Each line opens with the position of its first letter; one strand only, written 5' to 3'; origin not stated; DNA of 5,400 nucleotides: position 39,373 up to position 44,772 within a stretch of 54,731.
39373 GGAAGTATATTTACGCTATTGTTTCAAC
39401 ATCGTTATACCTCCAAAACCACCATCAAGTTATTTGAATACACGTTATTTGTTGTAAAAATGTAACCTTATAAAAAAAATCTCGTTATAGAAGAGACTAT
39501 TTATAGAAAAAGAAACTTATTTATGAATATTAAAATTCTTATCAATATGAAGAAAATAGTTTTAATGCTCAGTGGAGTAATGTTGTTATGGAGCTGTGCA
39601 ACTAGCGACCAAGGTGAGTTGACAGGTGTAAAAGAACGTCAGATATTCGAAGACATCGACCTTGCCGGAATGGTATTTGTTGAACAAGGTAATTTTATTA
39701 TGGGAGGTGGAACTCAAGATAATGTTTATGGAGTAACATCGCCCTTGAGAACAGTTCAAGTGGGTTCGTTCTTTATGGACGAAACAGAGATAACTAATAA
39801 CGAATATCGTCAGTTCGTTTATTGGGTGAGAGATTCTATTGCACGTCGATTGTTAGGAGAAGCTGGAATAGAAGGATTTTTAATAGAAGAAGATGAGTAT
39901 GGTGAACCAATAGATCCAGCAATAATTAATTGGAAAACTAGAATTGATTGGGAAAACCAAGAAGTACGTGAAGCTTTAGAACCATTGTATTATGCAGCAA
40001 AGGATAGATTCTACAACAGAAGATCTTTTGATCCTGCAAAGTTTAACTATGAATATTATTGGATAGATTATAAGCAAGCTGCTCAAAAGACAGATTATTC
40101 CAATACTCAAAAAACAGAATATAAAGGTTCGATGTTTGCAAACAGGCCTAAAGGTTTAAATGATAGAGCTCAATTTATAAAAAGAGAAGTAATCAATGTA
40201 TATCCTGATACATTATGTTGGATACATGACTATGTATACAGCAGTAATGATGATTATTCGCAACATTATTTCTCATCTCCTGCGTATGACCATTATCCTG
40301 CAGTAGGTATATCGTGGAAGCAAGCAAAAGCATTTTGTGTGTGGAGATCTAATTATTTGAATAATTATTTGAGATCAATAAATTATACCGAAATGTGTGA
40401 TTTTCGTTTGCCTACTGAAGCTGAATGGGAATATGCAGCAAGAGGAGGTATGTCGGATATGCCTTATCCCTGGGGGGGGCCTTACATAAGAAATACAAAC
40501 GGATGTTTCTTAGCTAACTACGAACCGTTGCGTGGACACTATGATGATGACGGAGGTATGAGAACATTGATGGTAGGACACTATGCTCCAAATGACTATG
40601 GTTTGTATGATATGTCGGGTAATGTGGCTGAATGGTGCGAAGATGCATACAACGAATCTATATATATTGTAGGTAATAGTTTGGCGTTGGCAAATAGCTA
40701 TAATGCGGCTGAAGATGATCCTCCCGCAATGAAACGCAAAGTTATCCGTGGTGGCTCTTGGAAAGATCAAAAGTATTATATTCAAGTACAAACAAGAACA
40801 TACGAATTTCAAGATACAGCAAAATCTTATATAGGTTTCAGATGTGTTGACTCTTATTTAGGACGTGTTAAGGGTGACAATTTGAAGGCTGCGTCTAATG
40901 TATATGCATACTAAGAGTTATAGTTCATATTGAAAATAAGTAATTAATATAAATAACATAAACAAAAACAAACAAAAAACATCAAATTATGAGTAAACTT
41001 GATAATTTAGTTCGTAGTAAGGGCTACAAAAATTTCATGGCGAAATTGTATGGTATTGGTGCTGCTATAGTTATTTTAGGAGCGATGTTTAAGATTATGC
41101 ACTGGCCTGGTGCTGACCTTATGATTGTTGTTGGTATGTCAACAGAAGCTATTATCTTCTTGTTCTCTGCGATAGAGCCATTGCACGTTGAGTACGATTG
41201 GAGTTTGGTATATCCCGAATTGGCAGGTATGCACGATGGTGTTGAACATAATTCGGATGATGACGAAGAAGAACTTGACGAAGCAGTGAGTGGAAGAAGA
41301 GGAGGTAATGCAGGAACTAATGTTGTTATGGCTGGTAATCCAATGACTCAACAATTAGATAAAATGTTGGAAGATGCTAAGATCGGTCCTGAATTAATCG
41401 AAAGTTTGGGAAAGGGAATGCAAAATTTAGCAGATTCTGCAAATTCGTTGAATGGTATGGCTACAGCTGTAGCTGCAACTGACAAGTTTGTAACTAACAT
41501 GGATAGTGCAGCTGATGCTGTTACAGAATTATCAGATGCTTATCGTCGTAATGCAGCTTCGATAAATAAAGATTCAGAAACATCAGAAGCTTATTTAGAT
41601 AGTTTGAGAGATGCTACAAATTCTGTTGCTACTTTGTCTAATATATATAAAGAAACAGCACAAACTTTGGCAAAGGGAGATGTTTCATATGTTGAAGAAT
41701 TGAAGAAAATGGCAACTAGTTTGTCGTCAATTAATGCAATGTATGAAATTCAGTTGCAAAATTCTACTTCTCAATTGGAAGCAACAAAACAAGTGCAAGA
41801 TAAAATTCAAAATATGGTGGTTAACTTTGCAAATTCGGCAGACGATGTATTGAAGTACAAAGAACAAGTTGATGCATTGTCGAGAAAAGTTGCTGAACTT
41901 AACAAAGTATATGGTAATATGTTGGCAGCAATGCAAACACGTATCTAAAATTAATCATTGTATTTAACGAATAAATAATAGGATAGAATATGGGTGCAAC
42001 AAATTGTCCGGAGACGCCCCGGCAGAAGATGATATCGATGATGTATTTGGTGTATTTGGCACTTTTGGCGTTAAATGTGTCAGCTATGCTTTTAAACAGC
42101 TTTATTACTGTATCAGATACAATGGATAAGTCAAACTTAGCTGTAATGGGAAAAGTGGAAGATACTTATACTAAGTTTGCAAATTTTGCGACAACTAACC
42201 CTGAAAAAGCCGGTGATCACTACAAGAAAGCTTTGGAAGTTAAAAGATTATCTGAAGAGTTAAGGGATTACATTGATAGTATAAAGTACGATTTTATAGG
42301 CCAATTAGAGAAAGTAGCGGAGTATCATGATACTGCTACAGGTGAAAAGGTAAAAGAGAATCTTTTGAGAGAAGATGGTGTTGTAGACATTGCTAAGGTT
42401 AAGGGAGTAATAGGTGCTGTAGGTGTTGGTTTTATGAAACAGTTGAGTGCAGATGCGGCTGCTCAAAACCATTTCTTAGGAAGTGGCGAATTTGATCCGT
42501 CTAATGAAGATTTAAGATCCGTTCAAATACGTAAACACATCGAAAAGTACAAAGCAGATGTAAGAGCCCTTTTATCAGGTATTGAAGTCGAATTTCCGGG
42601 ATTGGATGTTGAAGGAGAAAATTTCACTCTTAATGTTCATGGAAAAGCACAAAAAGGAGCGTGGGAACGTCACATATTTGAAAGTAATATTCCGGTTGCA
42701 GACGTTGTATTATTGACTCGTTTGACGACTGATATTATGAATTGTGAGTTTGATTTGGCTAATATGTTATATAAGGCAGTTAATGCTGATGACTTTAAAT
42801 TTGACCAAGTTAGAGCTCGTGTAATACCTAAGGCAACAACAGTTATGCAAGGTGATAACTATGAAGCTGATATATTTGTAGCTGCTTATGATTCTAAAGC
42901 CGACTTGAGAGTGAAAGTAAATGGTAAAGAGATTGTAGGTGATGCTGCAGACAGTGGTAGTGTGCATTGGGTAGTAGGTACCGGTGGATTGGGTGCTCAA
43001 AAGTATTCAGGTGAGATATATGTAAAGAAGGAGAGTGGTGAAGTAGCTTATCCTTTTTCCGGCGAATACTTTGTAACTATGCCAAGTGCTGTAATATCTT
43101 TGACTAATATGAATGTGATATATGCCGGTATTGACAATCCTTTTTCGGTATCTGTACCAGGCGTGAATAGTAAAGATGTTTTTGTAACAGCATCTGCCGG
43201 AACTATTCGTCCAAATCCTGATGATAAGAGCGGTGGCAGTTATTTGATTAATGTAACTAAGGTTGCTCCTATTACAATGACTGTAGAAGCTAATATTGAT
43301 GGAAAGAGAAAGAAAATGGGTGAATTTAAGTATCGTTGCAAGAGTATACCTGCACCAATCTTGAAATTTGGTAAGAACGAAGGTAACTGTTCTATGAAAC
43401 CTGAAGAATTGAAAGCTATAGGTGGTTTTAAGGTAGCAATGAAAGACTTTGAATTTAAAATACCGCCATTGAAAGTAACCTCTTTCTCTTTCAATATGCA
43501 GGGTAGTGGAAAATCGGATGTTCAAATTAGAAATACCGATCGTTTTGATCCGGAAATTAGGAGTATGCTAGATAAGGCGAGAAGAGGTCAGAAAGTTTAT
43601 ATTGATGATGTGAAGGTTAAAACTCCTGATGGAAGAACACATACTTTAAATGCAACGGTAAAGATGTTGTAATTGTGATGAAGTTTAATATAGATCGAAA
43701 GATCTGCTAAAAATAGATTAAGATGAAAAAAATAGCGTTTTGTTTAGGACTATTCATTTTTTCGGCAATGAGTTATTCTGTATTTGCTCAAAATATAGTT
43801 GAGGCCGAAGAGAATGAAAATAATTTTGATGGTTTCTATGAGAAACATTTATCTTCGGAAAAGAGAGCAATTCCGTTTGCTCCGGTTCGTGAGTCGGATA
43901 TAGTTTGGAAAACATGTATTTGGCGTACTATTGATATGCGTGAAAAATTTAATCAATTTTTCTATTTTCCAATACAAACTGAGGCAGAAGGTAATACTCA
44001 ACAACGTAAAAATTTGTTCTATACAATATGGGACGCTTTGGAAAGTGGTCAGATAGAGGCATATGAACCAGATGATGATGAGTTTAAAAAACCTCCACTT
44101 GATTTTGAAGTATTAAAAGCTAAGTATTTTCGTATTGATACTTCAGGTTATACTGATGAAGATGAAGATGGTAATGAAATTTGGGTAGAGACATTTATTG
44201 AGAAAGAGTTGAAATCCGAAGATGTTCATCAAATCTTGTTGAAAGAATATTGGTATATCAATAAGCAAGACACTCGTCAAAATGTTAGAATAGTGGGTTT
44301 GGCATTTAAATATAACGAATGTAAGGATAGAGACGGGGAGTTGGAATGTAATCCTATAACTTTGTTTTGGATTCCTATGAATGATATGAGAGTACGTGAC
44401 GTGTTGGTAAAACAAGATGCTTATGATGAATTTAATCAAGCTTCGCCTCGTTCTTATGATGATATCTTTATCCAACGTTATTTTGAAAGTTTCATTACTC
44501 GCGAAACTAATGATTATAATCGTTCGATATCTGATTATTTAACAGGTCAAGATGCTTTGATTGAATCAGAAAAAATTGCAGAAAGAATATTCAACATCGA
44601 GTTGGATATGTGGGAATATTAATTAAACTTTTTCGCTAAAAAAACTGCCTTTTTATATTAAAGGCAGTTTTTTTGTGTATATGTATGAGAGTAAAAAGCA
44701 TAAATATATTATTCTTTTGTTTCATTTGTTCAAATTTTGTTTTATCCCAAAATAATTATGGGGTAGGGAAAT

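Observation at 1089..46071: Dispersed family of helically phased 21-23 bp 'brick' arrays with short palindromic cores, shared between at least seven intergenic gaps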

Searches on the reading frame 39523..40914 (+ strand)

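Call 50: search_protein_families(library=pfam, proteins=[window:39523-40914:+])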
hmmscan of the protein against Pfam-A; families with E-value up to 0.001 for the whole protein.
window:39523-40914:+ (463 aa): 1 family
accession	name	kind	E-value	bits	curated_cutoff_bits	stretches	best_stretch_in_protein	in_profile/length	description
PF03781.23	FGE-sulfatase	-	7.9e-53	180.2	23.3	1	48-442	3-254/255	Sulfatase-modifying factor enzyme 1-like domain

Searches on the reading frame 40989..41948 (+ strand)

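Call 50: search_protein_families(library=pfam, proteins=[window:40989-41948:+])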
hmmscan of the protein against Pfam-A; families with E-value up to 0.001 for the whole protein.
window:40989-41948:+ (319 aa): 2 families
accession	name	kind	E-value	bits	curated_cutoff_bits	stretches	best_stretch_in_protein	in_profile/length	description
PF22827.1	GldL_N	-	4.7e-30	104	24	1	20-80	1-61/62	GldL N-terminal domain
PF12325.13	TMF_TATA_bd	-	4.1e-05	24.1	29.1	1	244-315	16-87/115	TATA element modulatory factor 1 TATA binding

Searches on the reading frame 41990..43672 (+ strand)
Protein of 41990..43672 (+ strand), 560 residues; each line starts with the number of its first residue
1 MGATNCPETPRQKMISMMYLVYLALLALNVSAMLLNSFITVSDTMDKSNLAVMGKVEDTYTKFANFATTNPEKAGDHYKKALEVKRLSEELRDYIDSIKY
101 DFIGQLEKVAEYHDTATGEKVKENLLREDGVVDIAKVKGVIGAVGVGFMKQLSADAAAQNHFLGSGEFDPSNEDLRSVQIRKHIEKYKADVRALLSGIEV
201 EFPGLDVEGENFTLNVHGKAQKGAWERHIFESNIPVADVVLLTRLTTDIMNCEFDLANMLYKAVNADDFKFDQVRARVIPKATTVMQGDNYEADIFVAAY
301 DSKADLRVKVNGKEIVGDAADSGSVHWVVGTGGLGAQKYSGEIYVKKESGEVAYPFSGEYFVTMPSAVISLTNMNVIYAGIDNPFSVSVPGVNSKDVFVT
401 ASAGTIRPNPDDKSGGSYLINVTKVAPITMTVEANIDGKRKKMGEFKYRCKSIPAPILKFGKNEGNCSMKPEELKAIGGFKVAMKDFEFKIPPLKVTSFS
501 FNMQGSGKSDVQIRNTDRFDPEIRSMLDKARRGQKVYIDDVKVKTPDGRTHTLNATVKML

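Call 50: search_protein_families(library=pfam, proteins=[window:41990-43672:+])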
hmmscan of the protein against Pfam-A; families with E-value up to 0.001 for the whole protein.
window:41990-43672:+ (560 aa): 4 families
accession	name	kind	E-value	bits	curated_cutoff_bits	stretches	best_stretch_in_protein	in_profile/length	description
PF21601.3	GldM_2nd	-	9.6e-22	77.8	24.4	1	266-363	2-97/98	GldM second domain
PF12081.13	GldM_1st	-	8.9e-19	68.7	25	1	35-126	3-98/194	GldM N-terminal domain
PF21602.3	GldM_3rd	-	1.2e-17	64.3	25.2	1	366-451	1-82/82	GldM third domain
PF12080.14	GldM_4th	-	3e-13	50.8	24.6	1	454-555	1-107/114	GldM C-terminal domain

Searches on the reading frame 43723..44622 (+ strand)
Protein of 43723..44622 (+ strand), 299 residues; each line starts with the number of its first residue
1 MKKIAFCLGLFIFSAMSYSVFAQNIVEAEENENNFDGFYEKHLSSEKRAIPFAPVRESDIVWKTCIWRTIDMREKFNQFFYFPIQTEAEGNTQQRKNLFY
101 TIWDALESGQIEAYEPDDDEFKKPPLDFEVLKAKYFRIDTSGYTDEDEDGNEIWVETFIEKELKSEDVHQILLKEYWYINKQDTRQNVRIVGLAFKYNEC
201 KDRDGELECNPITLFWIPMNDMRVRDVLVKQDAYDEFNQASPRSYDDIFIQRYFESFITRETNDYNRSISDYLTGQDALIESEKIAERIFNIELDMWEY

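Call 50: search_protein_families(library=pfam, proteins=[window:43723-44622:+])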
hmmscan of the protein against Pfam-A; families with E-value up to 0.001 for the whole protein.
window:43723-44622:+ (299 aa): 1 family
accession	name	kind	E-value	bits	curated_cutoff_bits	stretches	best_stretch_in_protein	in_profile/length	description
PF19841.4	GldN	-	4.1e-49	167.7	23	1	55-298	1-228/228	Gliding motility associated protein GldN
